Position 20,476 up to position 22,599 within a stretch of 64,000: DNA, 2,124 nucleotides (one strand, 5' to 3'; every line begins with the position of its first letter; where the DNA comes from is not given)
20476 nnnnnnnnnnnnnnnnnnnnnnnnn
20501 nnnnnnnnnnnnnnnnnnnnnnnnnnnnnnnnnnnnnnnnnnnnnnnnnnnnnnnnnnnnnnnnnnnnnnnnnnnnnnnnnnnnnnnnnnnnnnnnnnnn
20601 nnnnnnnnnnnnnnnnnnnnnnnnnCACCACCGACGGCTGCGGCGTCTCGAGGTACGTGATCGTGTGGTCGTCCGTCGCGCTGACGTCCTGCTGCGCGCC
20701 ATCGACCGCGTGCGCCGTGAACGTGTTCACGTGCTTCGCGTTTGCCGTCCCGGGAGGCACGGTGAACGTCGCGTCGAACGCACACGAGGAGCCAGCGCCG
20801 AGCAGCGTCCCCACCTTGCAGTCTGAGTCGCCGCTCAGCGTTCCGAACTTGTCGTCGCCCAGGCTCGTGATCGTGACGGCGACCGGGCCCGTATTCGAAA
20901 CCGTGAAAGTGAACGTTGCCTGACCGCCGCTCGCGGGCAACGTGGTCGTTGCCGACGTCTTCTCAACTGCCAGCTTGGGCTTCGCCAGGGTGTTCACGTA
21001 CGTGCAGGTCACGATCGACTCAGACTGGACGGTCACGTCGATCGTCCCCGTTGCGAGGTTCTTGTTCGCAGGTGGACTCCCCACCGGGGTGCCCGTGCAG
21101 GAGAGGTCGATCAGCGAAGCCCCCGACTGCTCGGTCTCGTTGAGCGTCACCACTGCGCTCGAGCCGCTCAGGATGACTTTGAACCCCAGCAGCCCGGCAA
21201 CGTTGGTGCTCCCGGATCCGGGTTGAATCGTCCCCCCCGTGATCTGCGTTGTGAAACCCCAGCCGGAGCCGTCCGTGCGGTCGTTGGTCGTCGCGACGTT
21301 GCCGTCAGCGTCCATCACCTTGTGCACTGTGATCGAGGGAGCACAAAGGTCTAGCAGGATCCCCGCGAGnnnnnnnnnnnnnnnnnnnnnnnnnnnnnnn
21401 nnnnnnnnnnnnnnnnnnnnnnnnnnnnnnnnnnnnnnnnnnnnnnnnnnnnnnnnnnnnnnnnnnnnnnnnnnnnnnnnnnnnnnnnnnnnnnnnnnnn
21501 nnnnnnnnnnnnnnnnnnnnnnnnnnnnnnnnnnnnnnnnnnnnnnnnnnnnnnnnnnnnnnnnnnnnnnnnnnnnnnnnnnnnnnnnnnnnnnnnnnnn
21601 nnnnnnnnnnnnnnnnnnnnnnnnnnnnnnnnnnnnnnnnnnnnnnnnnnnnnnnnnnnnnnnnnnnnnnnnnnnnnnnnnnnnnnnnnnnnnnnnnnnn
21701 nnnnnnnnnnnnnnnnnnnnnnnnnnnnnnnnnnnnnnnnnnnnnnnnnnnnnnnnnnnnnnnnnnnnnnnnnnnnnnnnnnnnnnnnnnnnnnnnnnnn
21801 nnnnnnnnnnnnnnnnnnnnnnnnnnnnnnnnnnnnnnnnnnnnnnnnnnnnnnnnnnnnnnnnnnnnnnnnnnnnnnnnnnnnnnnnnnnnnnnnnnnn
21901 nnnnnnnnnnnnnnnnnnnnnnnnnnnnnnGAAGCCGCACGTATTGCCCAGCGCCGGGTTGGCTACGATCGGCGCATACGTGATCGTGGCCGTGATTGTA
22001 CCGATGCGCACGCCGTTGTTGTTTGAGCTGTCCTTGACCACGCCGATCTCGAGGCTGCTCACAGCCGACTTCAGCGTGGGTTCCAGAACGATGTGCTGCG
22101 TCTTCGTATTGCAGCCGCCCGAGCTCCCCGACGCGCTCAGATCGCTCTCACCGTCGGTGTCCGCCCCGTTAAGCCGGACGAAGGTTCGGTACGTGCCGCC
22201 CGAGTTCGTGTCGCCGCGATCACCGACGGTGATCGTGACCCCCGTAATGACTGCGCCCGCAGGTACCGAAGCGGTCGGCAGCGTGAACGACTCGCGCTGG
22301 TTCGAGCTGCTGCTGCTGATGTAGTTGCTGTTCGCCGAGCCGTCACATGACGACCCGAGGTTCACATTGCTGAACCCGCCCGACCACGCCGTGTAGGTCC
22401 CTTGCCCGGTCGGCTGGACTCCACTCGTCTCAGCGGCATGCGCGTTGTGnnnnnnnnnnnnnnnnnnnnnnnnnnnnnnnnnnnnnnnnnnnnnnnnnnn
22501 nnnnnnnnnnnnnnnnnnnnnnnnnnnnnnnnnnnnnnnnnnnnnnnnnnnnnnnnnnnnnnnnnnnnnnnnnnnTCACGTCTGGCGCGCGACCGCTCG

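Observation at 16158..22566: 1873-aa vWA adhesin-like protein with about 11 tandem 114-aa DUF11-like repeats, unusual sorting signal, and dedicated sortase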

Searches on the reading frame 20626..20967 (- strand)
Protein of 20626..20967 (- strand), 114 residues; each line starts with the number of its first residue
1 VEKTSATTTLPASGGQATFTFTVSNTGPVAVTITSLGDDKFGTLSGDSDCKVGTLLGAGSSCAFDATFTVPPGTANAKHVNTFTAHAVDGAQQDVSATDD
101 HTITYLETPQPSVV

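Call 33: search_solved_structures(query=A3, max_evalue=10, show_alignments=3)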
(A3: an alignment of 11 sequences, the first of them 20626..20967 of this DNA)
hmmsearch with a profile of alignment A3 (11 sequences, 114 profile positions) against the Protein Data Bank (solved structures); distinct sequences matched with E-value up to 10: 1.
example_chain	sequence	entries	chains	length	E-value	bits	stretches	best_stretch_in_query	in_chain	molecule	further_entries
3tzu_A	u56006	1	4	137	0.023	18.2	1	24-92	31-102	Glycine cleavage system H protein 1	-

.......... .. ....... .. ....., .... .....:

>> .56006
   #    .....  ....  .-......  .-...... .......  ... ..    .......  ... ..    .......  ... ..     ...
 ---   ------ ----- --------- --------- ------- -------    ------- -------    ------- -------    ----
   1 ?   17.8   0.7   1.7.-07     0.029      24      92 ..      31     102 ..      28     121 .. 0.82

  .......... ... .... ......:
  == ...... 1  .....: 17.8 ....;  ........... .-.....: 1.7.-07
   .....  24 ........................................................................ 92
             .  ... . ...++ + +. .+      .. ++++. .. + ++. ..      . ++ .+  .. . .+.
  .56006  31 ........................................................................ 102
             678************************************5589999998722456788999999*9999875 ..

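Call 40: predict_structure(alignment_id=A3)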
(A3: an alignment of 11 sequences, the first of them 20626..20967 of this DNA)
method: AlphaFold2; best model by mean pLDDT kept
length: 114 residues; sequences in the alignment: 11
mean_pLDDT: 81.1   pTM: 0.67
mean pLDDT of the five models: 81.1, 76.7, 74.8, 74.2, 71.7
residues with pLDDT >= 90: 18; 70-90: 82; 50-70: 12; < 50: 2
segments of 3 or more residues with pLDDT < 50: none
pLDDT, mean of each block of 10 residues (from residue 1): 68 81 88 89 80 90 84 77 88 87 73 50
secondary structure, 60 per line:
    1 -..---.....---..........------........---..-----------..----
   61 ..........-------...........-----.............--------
elements in order: E7-11 E15-24 E31-38 E61-70 E78-88 E94-106

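Call 44: fold_search(model_id=the predicted structure, library=pdb)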
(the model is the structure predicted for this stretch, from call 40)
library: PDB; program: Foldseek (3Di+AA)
matches with E <= 10: 1351; with E <= 0.001: 4
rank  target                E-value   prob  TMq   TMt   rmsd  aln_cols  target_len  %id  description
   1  9n9j_5                4.0e-04  1.00  0.57  0.48  16.2       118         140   13  Structure of a GRP94 folding intermediate engaged with a CCDC134- and FKBP11-bound secretory translocon (released 2025-11-19)
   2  8b5l_q                4.4e-04  1.00  0.58  0.45   5.6       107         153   13  Cryo-EM structure of ribosome-Sec61-TRAP (TRanslocon Associated Protein) translocon complex (released 2023-03-01)
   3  8rjc_5                4.6e-04  1.00  0.58  0.40   5.6       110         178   15  Structure of the rabbit 80S ribosome stalled on a 2-TMD rhodopsin intermediate in complex with Sec61-TRAP, open confor (released 2024-01-24)
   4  8btk_TA               9.3e-04  1.00  0.57  0.40   5.4       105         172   13  Structure of the TRAP complex with the Sec translocon and a translating ribosome (released 2023-05-24)
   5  1qpx_B                1.3e-03  1.00  0.47  0.31   7.2       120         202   11  CRYSTAL STRUCTURES OF SELF-CAPPING PAPD CHAPERONE HOMODIMERS (released 1999-07-07)
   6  6lp4                  1.3e-03  1.00  0.54  0.50   4.7       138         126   14  Structural basis and functional analysis epo1-bem3p complex for bud growth (released 2021-01-13)
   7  6bqm                  1.8e-03  1.00  0.47  0.15   5.3       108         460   11  Secreted serine protease VesC from Vibrio cholerae (released 2018-11-28)
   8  6fvi                  1.9e-03  1.00  0.56  0.47   7.5       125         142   14  ASH / PapD-like domain of human CEP192 (PapD-like domain 7) (released 2019-03-20)
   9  2j7l                  2.3e-03  1.00  0.42  0.29   7.6       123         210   10  E. coli P Pilus chaperone PapD in complex with a pilus biogenesis inhibitor, pilicide 2c (released 2006-11-01)
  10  6kjk                  2.4e-03  0.99  0.40  0.35   7.7       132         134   18  Structure of the N-terminal domain of PorA (released 2020-07-22)
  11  1qpp_B                2.5e-03  1.00  0.52  0.32   5.9       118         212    8  CRYSTAL STRUCTURES OF SELF CAPPING PAPD CHAPERONE HOMODIMERS (released 1999-07-07)
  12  8b6l_E                2.8e-03  1.00  0.59  0.46   5.2        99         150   12  Subtomogram average of the human Sec61-TRAP-OSTA-translocon (released 2022-12-07)
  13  5k93_A                3.5e-03  1.00  0.51  0.32   7.5       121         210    8  PapD wild-type chaperone (released 2016-07-20)
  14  2j2z_A                4.3e-03  1.00  0.44  0.28   7.9       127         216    9  X-Ray Structure of the Chaperone PapD in complex with the Pilus terminator subunit PapH at 2.3 Angstrom resolution (released 2006-11-08)
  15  4kkp_B                4.6e-03  1.00  0.49  0.27   5.9       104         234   17  Crystal structure of Vibrio cholerae RbmA (crystal form 2) (released 2013-05-22)
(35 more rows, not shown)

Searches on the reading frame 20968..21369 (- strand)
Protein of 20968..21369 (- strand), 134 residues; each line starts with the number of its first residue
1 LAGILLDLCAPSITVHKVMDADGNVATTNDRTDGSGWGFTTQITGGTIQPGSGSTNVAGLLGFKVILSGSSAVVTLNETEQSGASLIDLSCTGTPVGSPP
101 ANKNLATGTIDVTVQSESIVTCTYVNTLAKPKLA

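Call 30: search_protein_families(library=pfam, proteins=[window:20968-21369:-], max_evalue=1)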
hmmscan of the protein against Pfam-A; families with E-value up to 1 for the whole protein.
window:20968-21369:- (134 aa): 0 families

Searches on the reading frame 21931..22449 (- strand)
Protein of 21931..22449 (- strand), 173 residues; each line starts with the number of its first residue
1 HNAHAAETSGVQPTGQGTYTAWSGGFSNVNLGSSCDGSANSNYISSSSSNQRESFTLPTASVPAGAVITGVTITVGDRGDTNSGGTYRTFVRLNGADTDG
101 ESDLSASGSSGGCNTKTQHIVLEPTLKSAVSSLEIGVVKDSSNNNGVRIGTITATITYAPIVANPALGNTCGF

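Call 30: search_protein_families(library=pfam, proteins=[window:21931-22449:-], max_evalue=1)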
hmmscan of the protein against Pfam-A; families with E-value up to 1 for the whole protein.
window:21931-22449:- (173 aa): 0 families
